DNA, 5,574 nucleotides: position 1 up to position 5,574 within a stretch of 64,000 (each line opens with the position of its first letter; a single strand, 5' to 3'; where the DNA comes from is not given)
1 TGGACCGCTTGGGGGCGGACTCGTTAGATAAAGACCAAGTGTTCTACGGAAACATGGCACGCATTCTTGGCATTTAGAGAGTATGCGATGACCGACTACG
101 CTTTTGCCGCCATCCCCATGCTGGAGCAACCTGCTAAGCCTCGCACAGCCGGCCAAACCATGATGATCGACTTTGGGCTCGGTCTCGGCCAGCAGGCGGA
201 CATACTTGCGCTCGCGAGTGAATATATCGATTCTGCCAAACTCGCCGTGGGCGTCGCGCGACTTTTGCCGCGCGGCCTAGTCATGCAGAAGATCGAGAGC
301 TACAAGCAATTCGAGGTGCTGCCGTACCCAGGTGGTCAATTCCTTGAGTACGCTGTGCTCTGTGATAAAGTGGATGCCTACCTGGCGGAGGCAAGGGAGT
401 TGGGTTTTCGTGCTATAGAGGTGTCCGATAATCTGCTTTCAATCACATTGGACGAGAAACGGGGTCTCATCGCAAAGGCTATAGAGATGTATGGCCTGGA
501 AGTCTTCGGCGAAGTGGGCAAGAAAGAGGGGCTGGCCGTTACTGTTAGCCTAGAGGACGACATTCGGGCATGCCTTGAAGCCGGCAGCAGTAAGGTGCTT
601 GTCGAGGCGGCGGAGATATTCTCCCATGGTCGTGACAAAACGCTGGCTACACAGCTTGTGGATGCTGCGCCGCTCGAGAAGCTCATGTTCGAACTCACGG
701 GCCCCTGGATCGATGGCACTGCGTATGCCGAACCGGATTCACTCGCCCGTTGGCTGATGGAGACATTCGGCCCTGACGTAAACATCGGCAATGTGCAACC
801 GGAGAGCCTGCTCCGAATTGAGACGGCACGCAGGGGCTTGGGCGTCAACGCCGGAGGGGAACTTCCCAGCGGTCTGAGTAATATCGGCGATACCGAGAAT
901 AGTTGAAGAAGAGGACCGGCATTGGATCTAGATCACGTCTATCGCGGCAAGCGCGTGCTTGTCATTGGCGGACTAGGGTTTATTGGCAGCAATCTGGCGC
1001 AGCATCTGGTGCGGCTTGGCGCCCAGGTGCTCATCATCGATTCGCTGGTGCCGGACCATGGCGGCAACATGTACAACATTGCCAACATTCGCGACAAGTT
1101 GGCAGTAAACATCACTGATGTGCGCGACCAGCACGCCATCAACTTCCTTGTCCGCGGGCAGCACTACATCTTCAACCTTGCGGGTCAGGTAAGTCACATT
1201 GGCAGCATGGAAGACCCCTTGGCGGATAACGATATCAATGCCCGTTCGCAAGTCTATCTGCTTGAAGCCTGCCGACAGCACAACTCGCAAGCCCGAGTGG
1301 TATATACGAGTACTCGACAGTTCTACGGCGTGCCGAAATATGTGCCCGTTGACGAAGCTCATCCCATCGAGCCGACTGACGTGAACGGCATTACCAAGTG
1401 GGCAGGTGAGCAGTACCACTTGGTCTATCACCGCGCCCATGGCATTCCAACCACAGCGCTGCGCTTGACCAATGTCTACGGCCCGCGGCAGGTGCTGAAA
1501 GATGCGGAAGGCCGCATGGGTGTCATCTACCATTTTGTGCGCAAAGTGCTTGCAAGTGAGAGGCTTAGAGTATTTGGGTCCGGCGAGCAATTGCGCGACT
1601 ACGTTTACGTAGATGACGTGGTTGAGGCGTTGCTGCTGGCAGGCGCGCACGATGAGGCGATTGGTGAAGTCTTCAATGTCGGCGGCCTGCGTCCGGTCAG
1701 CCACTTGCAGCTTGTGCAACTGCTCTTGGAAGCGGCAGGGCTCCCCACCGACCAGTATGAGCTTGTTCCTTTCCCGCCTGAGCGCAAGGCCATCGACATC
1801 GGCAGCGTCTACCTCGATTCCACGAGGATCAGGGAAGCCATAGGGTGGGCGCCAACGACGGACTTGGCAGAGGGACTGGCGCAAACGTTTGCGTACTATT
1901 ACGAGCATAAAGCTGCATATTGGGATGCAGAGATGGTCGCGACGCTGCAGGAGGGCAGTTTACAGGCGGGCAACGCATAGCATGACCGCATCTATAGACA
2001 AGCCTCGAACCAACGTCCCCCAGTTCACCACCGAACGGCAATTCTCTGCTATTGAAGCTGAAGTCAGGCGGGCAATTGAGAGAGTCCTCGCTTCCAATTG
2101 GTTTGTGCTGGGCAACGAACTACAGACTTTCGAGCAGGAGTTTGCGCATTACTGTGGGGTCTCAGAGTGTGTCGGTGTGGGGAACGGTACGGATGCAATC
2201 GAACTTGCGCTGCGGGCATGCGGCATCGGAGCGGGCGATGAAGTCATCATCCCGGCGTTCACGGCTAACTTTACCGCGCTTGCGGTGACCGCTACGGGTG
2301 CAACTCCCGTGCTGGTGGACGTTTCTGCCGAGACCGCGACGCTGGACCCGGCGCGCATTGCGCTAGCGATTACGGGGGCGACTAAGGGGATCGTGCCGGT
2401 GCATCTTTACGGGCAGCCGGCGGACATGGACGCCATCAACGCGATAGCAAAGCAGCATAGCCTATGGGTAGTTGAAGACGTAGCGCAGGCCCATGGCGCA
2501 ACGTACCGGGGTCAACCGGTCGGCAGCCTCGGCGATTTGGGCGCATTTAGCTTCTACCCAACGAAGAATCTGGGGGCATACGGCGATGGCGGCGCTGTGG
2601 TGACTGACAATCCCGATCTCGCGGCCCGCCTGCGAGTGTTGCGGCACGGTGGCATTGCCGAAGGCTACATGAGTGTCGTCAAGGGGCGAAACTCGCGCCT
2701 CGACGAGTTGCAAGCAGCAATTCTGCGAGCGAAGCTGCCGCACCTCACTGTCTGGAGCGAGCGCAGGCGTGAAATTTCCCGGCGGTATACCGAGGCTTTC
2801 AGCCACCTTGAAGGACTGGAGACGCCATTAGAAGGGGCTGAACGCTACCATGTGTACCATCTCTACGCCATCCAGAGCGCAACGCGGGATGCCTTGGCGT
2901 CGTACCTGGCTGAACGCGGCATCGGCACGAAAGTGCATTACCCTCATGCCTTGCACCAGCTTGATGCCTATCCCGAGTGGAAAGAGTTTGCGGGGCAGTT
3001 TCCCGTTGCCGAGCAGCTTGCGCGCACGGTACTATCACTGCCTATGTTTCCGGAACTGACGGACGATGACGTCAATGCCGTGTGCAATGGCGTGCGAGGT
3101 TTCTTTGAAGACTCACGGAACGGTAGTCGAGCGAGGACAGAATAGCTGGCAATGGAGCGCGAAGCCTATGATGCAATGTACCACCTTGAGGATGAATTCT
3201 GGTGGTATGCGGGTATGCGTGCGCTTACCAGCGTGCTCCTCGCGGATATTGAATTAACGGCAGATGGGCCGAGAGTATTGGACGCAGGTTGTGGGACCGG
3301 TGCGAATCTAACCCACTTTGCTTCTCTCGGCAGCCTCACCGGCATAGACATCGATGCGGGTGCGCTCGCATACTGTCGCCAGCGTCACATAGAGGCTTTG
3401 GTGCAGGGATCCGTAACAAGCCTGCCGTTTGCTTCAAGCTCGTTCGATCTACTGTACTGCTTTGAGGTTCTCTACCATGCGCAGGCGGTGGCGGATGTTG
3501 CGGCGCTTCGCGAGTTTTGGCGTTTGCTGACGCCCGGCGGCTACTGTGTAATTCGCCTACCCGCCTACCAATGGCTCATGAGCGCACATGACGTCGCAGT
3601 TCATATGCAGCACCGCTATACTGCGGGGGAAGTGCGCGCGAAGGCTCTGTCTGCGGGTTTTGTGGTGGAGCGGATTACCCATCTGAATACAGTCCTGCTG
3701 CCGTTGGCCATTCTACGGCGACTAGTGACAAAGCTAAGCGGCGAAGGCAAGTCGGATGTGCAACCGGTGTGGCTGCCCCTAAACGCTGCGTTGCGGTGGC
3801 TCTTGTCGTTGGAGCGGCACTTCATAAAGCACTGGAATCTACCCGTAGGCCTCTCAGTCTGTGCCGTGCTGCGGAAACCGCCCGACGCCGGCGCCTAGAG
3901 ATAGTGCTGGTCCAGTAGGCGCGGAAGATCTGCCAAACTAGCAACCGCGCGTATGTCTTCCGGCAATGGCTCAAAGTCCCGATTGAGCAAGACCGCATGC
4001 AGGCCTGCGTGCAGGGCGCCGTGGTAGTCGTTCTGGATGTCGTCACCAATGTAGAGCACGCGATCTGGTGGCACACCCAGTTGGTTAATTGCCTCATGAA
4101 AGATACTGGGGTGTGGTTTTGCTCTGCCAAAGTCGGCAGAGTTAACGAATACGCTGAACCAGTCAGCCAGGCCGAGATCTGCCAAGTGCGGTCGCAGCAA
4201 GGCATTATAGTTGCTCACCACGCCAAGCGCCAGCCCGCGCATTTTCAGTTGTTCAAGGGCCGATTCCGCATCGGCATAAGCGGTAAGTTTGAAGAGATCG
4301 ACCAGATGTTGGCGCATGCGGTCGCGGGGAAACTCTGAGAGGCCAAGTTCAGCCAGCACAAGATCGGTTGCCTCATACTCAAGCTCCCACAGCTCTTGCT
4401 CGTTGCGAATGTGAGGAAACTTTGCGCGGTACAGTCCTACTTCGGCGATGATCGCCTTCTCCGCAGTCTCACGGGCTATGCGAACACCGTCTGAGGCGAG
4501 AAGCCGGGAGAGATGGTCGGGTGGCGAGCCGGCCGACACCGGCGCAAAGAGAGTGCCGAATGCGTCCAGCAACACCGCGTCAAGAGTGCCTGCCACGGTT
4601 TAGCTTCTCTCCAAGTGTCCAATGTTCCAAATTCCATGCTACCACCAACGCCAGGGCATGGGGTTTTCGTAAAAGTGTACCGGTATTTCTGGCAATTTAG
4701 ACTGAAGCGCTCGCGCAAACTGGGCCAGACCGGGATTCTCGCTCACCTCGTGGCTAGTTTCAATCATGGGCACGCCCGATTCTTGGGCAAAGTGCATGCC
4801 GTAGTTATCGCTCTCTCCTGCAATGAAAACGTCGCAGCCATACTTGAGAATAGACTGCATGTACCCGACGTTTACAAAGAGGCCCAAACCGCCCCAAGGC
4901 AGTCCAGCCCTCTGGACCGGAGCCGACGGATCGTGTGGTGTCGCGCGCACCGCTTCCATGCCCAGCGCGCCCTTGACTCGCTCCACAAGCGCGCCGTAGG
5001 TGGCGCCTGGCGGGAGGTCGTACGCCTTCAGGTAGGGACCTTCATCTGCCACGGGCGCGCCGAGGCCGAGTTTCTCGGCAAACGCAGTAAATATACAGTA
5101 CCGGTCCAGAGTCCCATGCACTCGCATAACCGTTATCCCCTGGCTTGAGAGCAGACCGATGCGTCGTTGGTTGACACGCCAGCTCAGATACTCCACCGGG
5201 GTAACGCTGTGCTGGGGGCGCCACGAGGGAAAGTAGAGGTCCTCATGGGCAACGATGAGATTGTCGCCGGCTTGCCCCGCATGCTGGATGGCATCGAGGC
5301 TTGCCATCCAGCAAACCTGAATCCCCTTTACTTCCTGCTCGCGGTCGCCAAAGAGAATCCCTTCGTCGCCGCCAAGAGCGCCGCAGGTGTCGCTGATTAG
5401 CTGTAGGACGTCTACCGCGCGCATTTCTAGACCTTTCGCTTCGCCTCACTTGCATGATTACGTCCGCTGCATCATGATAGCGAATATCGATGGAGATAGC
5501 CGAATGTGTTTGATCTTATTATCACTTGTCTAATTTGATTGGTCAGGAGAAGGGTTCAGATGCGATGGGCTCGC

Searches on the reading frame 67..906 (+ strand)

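Call 44: search_protein_families(library=pfam, proteins=[window:67-906:+], max_evalue=0.001)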
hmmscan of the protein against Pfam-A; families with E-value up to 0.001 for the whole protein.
window:67-906:+ (279 aa): 1 family
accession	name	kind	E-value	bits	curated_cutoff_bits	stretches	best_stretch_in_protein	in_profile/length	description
PF02679.21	ComA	-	1.3e-55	188.9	25.2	1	21-258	3-240/243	(2R)-phospho-3-sulfolactate synthase (ComA)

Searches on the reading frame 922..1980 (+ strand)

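Call 44: search_protein_families(library=pfam, proteins=[window:922-1980:+], max_evalue=0.001)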
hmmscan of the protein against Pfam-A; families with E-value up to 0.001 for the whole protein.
window:922-1980:+ (352 aa): 7 families
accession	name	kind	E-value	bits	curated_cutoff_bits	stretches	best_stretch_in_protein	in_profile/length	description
PF01370.27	Epimerase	-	6.3e-49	167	20.9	1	12-254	1-240/240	NAD dependent epimerase/dehydratase family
PF16363.11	GDP_Man_Dehyd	-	1.6e-44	153.2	27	1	13-321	1-331/332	GDP-mannose 4,6 dehydratase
PF01073.25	3Beta_HSD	-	2.3e-16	60.1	22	1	13-278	1-274/280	3-beta hydroxysteroid dehydrogenase/isomerase family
PF04321.23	RmlD_sub_bind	-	3.5e-11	43.1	27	1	11-276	2-235/287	RmlD substrate binding domain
PF07993.18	NAD_binding_4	-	4.6e-07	29.7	20.1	1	72-236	81-257/258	Male sterility protein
PF02719.21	Polysacc_synt_2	-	2.4e-06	27.4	20.2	1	12-189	1-175/293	Polysaccharide biosynthesis protein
PF08659.16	KR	-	0.00037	20.9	22.6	1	12-78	3-73/180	KR domain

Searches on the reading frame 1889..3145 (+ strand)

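Call 44: search_protein_families(library=pfam, proteins=[window:1889-3145:+], max_evalue=0.001)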
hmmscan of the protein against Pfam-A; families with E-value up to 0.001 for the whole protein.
window:1889-3145:+ (418 aa): 2 families
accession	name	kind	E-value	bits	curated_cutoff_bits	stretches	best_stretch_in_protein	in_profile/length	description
PF01041.23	DegT_DnrJ_EryC1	-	1.2e-118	396.9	19.8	1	55-402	3-359/360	DegT/DnrJ/EryC1/StrS aminotransferase family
PF00155.27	Aminotran_1_2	-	6.2e-07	29.4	19.7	1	78-345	44-328/361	Aminotransferase class I and II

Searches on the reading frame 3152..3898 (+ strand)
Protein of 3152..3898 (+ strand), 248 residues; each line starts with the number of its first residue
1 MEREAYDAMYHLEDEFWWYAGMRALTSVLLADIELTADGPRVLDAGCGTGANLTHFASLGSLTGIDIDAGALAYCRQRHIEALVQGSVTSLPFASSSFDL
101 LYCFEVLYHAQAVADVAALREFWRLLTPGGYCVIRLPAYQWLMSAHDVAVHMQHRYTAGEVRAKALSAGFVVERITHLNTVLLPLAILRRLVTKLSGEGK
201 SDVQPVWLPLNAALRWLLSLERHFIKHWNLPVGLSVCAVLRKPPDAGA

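Call 44: search_protein_families(library=pfam, proteins=[window:3152-3898:+], max_evalue=0.001)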
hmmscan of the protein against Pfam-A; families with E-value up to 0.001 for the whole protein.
window:3152-3898:+ (248 aa): 9 families
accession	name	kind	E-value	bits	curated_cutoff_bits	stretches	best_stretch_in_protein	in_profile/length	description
PF08241.18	Methyltransf_11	-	1.3e-21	77.4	21.2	1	43-134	1-95/95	Methyltransferase domain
PF13649.12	Methyltransf_25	-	3.8e-19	69.6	27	1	42-130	1-97/97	Methyltransferase domain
PF13847.12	Methyltransf_31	-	6.7e-16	58.7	27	1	39-139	4-115/145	Methyltransferase domain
PF08242.18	Methyltransf_12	-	1.5e-12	48.6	30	1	43-131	1-97/98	Methyltransferase domain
PF13489.12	Methyltransf_23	-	1.8e-12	47.7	27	1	36-150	20-134/164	Methyltransferase domain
PF03141.22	Methyltransf_29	-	6.2e-05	22.2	23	1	41-137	120-220/506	Putative S-adenosyl-L-methionine-dependent methyltransferase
PF07021.18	MetW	-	6.8e-05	23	21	1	34-107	9-85/193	Methionine biosynthesis protein MetW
PF01209.24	Ubie_methyltran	-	9.1e-05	22.3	20.1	1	32-134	41-151/233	ubiE/COQ5 methyltransferase family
PF03291.22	mRNA_G-N7_MeTrfase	-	0.00042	20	26.6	0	39-84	62-108/315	mRNA (guanine-N(7))-methyltransferase domain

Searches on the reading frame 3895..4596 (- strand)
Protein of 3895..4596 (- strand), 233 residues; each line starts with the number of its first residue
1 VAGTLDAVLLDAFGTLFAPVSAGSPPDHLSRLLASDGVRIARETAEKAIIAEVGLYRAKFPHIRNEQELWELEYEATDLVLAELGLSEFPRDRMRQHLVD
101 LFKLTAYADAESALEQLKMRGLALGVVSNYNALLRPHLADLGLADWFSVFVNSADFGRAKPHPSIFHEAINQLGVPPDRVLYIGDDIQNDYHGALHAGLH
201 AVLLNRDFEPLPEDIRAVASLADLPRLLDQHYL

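Call 44: search_protein_families(library=pfam, proteins=[window:3895-4596:-], max_evalue=0.001)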
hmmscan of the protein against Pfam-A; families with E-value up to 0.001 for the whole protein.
window:3895-4596:- (233 aa): 3 families
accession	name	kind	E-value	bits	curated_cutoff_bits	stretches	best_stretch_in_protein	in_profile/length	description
PF00702.32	Hydrolase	-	1.1e-22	81.9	26.4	1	6-198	2-191/191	haloacid dehalogenase-like hydrolase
PF13419.12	HAD_2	-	4e-20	73.1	23.8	1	88-202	63-176/178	Haloacid dehalogenase-like hydrolase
PF13242.12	Hydrolase_like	-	3.5e-11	43.3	22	1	159-206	3-50/75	HAD-hyrolase-like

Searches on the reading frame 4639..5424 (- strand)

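Call 44: search_protein_families(library=pfam, proteins=[window:4639-5424:-], max_evalue=0.001)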
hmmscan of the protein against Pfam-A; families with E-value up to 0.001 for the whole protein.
window:4639-5424:- (261 aa): 1 family
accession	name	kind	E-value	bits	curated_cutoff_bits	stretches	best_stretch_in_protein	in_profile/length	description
PF01784.24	DUF34_NIF3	-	1.2e-21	78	23.4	1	21-254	25-253/256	Duf34/NIF3 (NGG1p interacting factor 3)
